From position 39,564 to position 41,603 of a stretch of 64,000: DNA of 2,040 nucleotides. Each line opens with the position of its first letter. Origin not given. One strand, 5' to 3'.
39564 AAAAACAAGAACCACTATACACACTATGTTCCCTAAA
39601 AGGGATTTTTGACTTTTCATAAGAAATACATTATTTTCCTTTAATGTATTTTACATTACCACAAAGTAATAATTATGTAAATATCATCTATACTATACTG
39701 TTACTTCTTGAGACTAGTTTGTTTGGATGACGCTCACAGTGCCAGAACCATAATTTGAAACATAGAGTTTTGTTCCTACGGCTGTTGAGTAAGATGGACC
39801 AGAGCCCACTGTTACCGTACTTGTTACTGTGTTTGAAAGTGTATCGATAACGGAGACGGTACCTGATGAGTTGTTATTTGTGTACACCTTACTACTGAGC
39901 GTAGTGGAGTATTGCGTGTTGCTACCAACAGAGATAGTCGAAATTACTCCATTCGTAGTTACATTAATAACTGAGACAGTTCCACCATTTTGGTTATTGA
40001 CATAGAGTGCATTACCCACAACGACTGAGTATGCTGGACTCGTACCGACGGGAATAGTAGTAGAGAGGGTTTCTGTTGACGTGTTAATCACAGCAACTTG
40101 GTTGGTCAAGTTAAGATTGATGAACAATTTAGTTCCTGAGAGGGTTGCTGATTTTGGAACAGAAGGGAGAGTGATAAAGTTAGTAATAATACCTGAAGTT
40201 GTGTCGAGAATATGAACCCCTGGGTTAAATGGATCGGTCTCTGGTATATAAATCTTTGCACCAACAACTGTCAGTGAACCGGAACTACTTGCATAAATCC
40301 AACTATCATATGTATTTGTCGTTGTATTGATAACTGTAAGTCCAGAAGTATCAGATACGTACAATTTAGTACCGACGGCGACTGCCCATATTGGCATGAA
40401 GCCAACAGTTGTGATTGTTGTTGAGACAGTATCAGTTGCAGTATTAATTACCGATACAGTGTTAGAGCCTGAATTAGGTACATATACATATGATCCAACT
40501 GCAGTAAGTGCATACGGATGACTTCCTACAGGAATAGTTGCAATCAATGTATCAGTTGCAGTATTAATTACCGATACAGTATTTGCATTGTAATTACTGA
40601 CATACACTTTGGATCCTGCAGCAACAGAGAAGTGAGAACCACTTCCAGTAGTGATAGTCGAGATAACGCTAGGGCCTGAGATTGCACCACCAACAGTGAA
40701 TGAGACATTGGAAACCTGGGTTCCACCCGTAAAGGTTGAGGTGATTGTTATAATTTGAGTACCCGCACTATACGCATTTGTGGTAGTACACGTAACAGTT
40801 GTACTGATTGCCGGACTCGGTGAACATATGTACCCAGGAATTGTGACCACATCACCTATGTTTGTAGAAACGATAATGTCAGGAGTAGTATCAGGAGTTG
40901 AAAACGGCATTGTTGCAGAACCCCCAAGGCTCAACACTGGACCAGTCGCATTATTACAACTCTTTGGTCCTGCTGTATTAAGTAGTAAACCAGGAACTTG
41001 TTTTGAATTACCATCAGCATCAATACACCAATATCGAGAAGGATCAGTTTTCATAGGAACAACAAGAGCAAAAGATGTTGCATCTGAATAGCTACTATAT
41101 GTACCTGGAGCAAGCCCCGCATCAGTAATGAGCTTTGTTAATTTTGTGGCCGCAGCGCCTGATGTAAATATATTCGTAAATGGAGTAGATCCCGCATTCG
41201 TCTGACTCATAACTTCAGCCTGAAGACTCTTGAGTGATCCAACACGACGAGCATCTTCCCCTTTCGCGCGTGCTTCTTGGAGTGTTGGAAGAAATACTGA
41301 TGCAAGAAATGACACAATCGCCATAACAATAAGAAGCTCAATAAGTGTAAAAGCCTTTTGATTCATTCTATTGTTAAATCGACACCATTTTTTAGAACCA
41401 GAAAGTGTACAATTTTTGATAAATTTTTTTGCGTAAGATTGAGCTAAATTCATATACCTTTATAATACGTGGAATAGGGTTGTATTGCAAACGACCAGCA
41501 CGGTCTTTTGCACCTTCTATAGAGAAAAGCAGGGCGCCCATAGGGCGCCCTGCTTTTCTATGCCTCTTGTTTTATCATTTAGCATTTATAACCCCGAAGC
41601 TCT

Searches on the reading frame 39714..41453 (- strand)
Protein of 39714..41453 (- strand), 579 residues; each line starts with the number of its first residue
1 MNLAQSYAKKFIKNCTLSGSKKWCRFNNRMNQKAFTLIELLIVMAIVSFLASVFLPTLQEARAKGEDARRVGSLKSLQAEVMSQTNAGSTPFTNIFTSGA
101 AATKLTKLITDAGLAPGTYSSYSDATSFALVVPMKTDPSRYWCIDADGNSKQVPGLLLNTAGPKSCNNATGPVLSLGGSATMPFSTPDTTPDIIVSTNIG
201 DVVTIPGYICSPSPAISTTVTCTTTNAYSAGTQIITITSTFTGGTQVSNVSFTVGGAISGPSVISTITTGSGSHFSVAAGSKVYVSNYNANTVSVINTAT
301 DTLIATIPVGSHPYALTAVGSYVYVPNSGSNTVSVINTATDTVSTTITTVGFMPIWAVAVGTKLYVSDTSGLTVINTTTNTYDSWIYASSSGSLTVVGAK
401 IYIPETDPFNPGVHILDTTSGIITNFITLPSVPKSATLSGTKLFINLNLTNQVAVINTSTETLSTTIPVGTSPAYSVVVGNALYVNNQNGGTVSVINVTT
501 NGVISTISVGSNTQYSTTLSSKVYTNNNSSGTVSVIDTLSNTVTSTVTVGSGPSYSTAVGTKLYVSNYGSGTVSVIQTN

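Call 59: search_protein_families(library=pfam, proteins=[window:39714-41453:-], max_evalue=0.0001)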
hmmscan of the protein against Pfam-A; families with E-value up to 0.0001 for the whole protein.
window:39714-41453:- (579 aa): 1 family
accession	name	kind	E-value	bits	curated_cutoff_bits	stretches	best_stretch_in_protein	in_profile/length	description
PF07963.17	N_methyl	-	3.6e-08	33.1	21.2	1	29-53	1-25/27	Prokaryotic N-terminal methylation motif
